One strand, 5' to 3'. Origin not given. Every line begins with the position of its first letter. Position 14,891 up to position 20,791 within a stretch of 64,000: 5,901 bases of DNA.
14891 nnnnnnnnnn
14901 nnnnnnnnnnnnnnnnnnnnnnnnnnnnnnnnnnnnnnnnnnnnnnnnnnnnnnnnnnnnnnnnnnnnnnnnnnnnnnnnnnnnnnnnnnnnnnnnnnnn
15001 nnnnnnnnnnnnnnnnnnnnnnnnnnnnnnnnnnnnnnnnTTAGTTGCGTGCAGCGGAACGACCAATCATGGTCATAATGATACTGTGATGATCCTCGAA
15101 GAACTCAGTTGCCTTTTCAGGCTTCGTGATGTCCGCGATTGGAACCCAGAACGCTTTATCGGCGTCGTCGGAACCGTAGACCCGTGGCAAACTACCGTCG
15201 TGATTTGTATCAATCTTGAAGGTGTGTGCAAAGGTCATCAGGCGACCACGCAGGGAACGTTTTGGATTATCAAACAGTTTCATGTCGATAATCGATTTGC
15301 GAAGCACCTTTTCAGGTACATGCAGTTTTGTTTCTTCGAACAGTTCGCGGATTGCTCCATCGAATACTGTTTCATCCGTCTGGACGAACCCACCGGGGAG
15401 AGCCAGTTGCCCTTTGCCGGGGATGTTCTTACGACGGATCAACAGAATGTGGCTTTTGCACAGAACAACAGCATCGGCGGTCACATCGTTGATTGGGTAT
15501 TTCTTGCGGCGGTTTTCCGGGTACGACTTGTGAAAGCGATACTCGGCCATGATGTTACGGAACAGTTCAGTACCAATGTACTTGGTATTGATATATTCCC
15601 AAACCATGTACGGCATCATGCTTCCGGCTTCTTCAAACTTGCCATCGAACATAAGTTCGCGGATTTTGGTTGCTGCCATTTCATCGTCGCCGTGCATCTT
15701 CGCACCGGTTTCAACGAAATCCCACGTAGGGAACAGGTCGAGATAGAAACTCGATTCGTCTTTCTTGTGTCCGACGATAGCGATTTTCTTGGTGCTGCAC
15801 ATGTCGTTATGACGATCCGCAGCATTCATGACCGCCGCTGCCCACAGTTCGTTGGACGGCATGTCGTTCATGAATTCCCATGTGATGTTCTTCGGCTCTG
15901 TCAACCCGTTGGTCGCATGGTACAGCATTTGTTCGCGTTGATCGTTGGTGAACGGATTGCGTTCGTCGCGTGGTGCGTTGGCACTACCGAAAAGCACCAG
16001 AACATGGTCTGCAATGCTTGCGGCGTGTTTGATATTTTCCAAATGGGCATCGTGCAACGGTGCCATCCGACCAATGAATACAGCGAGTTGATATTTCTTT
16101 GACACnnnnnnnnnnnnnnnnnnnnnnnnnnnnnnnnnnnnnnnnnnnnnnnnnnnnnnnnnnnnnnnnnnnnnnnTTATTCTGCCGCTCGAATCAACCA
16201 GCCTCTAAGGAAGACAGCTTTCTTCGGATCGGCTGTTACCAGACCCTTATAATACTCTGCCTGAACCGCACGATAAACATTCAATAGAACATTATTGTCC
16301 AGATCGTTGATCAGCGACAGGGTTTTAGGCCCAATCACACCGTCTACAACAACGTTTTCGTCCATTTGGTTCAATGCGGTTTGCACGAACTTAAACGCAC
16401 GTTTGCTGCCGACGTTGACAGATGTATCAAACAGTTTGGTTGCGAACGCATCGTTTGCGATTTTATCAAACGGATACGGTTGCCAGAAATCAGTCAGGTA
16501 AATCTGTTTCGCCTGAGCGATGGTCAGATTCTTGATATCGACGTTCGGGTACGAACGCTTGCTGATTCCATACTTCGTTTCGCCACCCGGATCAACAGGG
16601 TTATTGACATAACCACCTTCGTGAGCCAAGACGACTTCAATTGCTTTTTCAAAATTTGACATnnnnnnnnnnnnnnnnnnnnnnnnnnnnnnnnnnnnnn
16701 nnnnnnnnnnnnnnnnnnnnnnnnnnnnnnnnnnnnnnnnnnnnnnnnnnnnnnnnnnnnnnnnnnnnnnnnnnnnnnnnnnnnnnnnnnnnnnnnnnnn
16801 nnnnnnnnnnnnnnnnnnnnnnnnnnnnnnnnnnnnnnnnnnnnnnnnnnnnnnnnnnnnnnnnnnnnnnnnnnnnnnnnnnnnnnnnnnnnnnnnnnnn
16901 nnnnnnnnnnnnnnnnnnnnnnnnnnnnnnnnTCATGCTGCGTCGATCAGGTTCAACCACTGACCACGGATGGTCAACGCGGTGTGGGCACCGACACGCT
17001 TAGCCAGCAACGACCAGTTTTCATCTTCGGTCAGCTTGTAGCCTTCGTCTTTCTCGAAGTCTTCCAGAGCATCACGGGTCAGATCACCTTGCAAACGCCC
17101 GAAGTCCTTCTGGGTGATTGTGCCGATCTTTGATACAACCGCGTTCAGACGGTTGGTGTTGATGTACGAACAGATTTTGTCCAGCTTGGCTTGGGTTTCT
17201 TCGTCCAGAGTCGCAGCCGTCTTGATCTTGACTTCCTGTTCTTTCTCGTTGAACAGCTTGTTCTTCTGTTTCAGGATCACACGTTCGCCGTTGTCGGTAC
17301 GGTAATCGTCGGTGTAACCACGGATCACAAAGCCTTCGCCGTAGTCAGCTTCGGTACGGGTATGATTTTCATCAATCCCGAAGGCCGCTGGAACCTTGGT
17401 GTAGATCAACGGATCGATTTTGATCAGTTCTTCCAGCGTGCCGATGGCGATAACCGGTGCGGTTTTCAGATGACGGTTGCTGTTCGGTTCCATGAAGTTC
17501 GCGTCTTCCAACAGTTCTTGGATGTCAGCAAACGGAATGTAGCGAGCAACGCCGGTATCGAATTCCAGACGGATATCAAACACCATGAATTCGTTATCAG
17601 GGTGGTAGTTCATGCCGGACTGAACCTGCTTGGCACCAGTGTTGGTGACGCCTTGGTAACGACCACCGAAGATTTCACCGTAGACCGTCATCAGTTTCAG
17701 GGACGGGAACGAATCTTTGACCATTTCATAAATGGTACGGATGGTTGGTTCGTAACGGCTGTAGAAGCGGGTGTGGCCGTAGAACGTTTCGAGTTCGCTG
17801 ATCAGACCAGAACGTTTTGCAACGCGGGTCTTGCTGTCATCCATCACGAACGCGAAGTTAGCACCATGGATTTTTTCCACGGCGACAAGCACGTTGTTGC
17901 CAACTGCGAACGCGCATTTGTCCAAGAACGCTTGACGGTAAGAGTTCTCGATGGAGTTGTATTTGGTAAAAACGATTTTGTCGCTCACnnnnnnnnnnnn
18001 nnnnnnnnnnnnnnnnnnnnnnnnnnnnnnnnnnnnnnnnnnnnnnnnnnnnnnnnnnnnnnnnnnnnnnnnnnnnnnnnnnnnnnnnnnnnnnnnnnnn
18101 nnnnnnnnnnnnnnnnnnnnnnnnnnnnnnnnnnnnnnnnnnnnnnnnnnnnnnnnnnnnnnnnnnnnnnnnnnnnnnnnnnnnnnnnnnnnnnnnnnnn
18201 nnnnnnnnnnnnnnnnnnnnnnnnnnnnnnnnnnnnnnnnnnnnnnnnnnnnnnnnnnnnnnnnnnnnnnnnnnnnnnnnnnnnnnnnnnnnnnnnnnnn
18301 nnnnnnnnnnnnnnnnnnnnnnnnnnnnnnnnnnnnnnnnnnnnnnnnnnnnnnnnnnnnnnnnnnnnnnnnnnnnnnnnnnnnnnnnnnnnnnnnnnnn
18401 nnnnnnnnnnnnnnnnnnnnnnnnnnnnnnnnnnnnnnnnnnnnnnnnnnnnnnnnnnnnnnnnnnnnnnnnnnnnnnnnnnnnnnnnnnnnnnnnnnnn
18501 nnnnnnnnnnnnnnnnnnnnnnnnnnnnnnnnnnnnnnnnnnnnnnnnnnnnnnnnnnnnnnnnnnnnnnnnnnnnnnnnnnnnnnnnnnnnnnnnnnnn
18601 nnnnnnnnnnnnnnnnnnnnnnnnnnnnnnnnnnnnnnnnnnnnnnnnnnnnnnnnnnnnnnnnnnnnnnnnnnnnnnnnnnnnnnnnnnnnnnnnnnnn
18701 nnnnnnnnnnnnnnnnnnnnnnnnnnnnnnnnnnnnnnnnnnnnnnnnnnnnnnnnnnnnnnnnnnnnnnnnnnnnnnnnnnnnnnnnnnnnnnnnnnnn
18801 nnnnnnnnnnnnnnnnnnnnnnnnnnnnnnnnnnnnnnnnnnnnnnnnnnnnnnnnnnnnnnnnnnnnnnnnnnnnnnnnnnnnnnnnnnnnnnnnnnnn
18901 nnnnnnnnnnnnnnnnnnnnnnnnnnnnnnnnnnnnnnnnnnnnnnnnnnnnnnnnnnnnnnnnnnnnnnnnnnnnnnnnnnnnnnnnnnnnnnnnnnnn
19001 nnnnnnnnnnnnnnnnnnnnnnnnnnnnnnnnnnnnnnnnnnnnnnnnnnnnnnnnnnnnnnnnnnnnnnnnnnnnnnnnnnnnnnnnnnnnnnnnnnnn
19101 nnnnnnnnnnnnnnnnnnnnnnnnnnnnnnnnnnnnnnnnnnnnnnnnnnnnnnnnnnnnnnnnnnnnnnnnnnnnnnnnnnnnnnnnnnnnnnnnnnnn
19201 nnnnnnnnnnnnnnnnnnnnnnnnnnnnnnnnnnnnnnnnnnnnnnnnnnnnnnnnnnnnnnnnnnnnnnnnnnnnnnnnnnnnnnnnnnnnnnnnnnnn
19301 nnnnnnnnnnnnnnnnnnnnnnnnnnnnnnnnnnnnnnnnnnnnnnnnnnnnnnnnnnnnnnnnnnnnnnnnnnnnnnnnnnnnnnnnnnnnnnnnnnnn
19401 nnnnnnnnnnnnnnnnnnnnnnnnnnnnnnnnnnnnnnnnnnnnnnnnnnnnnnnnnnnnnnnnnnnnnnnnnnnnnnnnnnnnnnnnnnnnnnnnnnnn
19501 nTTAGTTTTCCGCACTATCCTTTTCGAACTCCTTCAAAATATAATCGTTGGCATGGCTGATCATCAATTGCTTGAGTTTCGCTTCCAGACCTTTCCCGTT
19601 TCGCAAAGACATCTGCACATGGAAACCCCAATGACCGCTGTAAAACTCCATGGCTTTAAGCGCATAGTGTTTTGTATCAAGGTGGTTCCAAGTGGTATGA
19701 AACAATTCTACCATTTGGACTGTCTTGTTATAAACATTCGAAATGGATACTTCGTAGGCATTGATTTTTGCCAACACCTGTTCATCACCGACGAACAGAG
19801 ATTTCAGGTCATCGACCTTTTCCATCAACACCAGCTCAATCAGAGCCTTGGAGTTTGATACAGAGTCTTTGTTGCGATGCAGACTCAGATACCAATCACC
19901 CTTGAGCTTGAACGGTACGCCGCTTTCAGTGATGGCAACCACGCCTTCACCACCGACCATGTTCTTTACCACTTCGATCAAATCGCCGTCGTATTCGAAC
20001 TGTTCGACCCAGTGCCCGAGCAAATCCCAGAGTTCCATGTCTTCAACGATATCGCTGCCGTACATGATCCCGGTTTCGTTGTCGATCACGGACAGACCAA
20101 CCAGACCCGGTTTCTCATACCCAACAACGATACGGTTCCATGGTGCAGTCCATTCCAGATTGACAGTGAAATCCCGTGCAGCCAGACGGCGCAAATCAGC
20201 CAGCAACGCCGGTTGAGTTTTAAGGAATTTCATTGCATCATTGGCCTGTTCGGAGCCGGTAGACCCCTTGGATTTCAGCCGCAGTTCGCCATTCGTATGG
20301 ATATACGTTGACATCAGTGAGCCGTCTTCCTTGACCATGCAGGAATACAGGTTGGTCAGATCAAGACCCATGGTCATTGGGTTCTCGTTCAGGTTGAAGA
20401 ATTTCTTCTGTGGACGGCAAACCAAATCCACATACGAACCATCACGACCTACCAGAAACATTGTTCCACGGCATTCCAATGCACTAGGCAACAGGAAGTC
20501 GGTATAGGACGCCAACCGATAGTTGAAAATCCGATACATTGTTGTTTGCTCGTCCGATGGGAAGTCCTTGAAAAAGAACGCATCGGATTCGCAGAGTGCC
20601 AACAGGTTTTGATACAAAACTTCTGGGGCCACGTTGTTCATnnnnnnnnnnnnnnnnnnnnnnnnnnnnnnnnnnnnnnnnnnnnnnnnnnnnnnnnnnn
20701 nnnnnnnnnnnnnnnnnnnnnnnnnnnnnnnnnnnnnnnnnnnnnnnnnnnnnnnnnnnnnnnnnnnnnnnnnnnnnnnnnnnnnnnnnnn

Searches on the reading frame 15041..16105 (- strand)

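Call 44: search_protein_families(library=phrogs, proteins=[window:15041-16105:-], max_evalue=0.00001)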
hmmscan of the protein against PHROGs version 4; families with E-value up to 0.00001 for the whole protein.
window:15041-16105:- (354 aa): 3 families
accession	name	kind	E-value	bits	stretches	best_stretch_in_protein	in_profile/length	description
phrog_395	-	other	5.6e-69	234.7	1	1-348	7-372/373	cytidyltransferase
phrog_1198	-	other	1.6e-18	68.3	1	184-331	14-155/253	MutT/NUDIX hydrolase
phrog_3041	-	other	2.4e-08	33.9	1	4-177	49-224/678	cytidyltransferase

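Call 100: search_protein_families(library=pfam, proteins=[window:15041-16105:-], max_evalue=0.001)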
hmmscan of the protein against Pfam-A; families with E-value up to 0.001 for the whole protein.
window:15041-16105:- (354 aa): 2 families
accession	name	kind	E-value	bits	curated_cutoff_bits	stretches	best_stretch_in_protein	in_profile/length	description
PF00293.34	NUDIX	-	1.5e-15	57.8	21.1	1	210-332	6-123/134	NUDIX domain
PF01467.32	CTP_transf_like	-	6.5e-07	30.1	21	1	9-65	1-58/133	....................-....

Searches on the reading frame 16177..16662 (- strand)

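Call 100: search_protein_families(library=pfam, proteins=[window:16177-16662:-], max_evalue=0.001)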
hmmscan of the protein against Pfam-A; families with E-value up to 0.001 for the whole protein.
window:16177-16662:- (161 aa): 2 families
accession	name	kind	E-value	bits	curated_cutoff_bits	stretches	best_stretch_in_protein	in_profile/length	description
PF05838.17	Glyco_hydro_108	-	4e-24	85.4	21.2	1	9-85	2-85/85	Glycosyl hydrolase 108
PF09374.15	PG_binding_3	-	9.9e-14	51.7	24.6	1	89-159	2-75/76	Predicted Peptidoglycan domain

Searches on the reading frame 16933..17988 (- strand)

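Call 100: search_protein_families(library=pfam, proteins=[window:16933-17988:-], max_evalue=0.001)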
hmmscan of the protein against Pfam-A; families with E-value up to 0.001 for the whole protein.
window:16933-17988:- (351 aa): 2 families
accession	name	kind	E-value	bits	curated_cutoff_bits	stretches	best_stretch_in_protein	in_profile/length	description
PF18043.6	T4_Rnl2_C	-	3.3e-17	63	27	1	262-333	4-77/82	T4 RNA ligase 2 C-terminal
PF09414.15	RNA_ligase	-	2e-16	61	27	1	34-240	3-169/171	RNA ligase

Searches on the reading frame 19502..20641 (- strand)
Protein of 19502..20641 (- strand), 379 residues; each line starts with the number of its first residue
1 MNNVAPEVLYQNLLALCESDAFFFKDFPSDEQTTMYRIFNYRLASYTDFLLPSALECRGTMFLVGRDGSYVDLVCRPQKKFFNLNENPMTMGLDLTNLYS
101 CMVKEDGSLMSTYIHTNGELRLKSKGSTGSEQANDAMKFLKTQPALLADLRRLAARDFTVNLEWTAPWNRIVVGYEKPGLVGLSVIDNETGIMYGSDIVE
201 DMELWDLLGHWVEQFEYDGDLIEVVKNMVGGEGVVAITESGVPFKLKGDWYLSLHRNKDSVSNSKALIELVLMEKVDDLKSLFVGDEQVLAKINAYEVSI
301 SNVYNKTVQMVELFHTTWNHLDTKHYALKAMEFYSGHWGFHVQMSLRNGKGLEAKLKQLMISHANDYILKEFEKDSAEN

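Call 44: search_protein_families(library=phrogs, proteins=[window:19502-20641:-], max_evalue=0.00001)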
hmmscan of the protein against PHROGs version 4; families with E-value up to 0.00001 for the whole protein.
window:19502-20641:- (379 aa): 1 family
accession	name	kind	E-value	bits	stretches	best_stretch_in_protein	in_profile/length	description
phrog_562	-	tail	1.1e-92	311.9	1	9-372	6-368/377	RNA ligase and tail fiber protein attachment catalyst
